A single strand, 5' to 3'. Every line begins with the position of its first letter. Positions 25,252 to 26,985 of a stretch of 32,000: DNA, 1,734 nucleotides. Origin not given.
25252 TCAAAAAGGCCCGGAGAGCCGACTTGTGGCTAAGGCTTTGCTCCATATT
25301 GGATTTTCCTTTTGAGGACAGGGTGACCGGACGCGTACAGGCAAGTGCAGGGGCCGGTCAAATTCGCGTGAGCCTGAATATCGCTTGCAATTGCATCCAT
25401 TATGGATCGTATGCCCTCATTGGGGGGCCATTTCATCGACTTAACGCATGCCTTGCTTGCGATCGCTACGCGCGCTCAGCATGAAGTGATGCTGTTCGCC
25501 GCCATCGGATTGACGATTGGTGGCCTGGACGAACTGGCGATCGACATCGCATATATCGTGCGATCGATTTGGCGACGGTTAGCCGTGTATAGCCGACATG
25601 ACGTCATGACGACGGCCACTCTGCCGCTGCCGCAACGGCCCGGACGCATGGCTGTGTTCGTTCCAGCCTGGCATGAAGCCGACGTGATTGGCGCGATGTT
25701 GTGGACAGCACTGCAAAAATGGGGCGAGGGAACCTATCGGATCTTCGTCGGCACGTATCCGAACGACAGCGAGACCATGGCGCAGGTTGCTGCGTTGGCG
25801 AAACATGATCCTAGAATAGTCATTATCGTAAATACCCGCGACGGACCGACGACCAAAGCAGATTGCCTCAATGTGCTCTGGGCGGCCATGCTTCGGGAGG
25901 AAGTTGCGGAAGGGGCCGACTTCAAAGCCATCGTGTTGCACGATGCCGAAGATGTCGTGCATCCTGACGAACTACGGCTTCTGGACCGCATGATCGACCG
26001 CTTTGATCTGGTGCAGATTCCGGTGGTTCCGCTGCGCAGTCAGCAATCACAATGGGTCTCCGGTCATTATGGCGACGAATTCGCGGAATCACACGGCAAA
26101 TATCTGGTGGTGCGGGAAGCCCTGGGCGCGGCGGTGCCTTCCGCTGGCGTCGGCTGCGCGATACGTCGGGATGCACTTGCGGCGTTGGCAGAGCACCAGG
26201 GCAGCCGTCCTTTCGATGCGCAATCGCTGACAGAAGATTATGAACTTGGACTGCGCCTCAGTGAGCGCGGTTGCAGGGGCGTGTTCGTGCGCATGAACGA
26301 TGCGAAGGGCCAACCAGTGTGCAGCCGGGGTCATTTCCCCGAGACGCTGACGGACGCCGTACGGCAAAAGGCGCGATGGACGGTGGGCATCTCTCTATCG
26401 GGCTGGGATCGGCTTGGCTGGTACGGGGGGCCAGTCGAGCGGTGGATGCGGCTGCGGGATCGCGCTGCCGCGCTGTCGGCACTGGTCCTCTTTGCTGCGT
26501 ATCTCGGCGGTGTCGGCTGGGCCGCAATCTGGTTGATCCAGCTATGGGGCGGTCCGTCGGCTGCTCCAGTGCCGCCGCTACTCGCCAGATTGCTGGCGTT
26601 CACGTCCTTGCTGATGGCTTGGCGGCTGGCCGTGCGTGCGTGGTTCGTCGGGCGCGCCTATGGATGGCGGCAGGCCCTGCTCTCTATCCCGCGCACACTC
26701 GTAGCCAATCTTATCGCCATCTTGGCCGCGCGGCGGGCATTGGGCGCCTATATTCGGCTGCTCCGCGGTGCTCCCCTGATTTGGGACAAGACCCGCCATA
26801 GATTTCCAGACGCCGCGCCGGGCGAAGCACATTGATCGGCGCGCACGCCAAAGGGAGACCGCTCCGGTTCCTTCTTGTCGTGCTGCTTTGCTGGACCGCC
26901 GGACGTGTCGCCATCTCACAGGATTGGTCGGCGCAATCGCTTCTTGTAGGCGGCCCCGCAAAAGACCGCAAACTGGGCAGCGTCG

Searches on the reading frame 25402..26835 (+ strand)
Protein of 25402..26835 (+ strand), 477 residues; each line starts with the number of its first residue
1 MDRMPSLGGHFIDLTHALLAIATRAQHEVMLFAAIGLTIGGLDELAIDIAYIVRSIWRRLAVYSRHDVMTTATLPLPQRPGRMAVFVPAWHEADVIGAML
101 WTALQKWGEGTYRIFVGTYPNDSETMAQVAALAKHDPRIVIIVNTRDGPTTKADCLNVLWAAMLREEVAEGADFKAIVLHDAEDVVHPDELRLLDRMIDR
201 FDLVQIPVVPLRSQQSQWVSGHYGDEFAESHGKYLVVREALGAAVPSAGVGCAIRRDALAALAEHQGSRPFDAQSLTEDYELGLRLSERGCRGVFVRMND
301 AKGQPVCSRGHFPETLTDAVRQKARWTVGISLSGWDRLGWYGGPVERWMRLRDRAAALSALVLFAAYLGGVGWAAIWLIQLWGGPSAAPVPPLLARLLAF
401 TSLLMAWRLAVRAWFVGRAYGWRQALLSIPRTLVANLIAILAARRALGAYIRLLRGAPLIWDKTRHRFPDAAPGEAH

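Call 87: search_protein_families(library=pfam, proteins=[window:25402-26835:+], max_evalue=0.001)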
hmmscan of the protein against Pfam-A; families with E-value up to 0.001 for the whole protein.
window:25402-26835:+ (477 aa): 3 families
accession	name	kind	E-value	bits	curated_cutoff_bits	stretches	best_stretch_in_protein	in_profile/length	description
PF13641.12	Glyco_tranf_2_3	-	1.6e-38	133.4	27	1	81-328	2-229/230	Glycosyltransferase like family 2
PF13632.12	Glyco_trans_2_3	-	2.7e-33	115.9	27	1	177-368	2-187/198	Glycosyl transferase family group 2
PF13506.12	Glyco_transf_21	-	6.2e-07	29.5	21.7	1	169-326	27-172/174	Glycosyl transferase family 21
